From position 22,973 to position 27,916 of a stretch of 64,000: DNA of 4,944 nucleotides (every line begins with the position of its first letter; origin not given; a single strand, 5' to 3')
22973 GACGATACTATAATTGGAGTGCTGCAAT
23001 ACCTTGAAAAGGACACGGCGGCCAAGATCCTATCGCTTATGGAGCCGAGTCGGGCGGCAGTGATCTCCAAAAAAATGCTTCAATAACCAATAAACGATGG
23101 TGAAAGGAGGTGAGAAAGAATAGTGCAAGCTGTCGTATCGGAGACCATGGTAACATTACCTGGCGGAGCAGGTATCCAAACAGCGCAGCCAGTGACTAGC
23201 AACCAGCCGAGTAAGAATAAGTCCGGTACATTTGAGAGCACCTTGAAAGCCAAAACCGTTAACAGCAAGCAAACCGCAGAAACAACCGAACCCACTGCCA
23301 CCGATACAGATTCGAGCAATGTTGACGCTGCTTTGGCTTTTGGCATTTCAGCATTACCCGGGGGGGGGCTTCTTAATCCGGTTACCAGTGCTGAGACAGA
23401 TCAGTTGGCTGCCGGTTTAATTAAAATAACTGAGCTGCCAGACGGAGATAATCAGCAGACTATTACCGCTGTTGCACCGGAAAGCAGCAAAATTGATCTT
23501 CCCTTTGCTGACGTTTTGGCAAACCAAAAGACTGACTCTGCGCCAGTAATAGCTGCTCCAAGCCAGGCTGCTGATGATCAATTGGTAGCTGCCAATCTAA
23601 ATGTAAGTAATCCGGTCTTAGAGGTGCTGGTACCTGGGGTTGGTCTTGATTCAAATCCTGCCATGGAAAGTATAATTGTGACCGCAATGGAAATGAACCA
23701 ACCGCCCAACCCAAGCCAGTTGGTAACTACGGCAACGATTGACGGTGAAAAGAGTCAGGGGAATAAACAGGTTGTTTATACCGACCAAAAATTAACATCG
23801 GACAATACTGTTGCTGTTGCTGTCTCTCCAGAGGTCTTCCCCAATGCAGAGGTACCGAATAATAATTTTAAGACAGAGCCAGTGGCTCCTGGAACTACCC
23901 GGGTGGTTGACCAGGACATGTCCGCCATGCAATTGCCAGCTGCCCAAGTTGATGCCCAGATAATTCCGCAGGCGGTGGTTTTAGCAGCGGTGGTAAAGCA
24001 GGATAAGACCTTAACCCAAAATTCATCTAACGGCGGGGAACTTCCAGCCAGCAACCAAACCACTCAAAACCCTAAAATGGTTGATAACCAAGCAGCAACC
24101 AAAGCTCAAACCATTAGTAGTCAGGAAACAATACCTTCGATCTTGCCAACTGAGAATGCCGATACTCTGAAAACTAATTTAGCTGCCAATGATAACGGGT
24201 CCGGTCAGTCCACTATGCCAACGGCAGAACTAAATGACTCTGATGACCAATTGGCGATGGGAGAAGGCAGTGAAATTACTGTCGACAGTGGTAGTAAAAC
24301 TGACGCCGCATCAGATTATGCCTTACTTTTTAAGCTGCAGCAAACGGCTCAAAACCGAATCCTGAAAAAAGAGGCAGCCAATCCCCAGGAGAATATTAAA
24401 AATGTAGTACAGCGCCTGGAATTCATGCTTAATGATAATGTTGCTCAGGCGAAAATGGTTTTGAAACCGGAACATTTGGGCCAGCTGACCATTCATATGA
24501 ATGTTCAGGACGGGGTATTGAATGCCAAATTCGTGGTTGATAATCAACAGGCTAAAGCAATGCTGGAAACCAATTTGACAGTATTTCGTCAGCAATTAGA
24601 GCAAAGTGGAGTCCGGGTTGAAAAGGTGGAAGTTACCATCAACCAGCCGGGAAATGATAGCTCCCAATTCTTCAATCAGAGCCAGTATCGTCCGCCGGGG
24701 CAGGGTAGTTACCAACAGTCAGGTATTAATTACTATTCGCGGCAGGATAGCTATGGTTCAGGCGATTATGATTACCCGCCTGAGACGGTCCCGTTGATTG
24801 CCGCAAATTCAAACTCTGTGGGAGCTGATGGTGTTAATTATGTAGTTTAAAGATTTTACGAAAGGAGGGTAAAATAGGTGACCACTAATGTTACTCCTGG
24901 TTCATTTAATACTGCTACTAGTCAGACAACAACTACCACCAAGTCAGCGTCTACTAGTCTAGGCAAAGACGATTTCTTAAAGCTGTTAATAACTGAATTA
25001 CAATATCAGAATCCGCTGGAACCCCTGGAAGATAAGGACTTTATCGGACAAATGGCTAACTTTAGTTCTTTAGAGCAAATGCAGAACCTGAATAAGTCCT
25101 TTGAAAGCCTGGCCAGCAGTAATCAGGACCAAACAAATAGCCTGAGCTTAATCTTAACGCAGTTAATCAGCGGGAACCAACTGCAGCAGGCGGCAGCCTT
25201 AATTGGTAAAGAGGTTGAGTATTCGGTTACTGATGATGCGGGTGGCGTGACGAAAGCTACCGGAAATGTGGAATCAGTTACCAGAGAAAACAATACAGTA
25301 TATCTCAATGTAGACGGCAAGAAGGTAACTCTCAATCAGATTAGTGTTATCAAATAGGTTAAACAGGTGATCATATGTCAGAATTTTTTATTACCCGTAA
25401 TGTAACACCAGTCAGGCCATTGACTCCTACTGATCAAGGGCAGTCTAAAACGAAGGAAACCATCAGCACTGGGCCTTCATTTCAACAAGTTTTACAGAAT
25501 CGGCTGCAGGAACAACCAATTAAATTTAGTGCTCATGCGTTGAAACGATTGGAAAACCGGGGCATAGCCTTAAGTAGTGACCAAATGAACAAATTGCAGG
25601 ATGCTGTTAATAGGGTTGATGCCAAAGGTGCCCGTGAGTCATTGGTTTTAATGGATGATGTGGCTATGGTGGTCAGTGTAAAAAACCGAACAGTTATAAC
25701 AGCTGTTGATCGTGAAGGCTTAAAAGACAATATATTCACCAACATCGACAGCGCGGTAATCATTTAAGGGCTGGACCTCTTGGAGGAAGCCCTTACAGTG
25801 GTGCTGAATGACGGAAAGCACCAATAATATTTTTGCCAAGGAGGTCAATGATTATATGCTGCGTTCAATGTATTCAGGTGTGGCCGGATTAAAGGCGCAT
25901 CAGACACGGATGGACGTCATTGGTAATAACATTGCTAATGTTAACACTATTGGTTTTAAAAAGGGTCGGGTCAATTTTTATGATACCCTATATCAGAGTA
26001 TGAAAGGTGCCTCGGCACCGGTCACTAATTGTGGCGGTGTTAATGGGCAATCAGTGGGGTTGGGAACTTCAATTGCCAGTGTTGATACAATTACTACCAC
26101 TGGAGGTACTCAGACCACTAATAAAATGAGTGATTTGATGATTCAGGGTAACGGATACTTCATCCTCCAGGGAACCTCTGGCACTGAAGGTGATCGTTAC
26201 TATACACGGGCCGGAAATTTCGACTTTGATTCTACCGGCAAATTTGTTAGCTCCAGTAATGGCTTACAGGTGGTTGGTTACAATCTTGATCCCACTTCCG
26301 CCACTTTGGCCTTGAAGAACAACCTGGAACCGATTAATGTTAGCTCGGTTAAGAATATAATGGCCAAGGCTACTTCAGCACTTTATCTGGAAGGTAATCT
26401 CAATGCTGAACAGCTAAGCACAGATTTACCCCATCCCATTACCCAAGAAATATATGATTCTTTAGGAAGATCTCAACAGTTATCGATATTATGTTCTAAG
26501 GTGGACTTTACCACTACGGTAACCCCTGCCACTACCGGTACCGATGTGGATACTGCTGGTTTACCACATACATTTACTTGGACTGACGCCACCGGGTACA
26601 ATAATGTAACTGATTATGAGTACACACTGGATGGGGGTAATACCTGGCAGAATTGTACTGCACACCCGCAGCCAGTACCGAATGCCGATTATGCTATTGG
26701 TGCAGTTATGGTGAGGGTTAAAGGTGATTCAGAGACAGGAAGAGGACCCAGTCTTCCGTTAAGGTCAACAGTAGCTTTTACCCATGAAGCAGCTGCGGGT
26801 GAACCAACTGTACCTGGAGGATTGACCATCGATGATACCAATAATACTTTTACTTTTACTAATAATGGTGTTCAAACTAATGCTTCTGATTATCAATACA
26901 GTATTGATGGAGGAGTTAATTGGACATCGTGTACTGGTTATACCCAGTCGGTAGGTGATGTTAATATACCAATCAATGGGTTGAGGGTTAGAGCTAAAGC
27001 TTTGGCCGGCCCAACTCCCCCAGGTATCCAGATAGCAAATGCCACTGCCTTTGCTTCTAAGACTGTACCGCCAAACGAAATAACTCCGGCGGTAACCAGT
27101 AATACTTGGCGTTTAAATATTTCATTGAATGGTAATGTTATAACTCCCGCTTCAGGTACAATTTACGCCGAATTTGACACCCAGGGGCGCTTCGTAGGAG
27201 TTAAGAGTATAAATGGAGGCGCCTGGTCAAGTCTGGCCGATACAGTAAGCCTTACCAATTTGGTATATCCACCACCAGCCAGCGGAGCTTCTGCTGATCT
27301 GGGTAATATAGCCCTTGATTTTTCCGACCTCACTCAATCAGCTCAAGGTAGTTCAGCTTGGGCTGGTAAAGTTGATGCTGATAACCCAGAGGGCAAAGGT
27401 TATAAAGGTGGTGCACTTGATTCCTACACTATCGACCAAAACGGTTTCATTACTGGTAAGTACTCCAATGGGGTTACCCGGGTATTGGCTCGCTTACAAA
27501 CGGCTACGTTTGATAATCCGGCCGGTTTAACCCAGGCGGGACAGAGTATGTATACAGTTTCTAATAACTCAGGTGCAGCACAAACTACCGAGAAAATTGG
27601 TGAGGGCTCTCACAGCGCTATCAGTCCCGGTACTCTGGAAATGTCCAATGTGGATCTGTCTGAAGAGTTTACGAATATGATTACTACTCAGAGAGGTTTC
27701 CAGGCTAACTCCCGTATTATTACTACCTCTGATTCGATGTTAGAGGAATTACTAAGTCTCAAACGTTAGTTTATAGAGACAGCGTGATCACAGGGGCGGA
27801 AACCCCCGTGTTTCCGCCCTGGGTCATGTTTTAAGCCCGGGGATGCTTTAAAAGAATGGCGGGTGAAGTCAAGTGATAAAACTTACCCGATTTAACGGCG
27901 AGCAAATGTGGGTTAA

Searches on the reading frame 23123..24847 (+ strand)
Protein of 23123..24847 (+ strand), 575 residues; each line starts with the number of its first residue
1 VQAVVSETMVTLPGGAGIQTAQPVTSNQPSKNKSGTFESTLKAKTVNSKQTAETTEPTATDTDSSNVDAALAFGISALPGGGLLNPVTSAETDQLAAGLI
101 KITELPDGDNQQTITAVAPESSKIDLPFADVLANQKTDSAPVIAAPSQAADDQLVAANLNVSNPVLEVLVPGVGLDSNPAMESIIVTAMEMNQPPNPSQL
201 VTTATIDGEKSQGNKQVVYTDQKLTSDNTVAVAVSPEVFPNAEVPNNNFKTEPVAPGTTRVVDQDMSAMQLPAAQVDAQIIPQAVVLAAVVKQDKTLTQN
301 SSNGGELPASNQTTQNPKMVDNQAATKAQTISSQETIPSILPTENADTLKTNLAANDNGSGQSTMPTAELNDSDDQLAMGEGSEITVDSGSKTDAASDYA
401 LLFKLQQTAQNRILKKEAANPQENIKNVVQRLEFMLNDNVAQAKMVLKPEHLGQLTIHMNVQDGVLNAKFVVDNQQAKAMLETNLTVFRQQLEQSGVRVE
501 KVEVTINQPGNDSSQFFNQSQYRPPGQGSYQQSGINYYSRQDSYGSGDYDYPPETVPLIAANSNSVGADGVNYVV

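Call 22: search_protein_families(library=pfam, proteins=[window:23123-24847:+], max_evalue=0.000001)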
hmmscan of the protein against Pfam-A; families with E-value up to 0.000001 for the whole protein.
window:23123-24847:+ (575 aa): 1 family
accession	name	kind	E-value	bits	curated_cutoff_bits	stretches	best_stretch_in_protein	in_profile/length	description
PF02120.21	Flg_hook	-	1.5e-17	63.6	29.8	1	431-511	3-83/85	Flagellar hook-length control protein FliK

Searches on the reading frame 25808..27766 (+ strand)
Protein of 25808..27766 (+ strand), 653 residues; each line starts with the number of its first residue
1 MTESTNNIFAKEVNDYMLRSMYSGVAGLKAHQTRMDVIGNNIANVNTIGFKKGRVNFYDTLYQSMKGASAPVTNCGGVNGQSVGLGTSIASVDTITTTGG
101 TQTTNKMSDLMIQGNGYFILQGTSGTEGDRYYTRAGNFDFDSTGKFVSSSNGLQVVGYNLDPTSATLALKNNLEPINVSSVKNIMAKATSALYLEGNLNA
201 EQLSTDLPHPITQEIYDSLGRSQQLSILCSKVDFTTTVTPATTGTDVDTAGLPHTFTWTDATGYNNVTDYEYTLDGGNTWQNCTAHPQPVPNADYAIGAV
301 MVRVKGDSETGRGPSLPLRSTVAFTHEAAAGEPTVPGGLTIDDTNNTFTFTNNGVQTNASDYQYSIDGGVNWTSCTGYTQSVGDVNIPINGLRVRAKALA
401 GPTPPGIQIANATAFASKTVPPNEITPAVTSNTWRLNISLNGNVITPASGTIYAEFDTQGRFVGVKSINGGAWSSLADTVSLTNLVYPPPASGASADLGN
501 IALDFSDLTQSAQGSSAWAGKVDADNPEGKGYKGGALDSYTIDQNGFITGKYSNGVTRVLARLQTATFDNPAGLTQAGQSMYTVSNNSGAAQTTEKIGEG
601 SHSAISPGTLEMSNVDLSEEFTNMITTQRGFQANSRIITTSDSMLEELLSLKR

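Call 22: search_protein_families(library=pfam, proteins=[window:25808-27766:+], max_evalue=0.000001)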
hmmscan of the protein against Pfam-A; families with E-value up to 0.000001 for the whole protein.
window:25808-27766:+ (653 aa): 3 families
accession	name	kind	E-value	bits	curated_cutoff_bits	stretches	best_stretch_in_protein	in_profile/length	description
PF06429.18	Flg_bbr_C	-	2e-18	66.1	23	1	607-651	2-46/46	Flagellar basal body rod FlgEFG protein C-terminal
PF00460.25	Flg_bb_rod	-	2.1e-10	40.7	20.7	1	21-51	1-31/31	Flagella basal body rod protein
PF22692.1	LlgE_F_G_D1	-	2.3e-09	37.7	27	1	111-178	1-56/64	Flagellar hook protein FlgE/F/G D1 domain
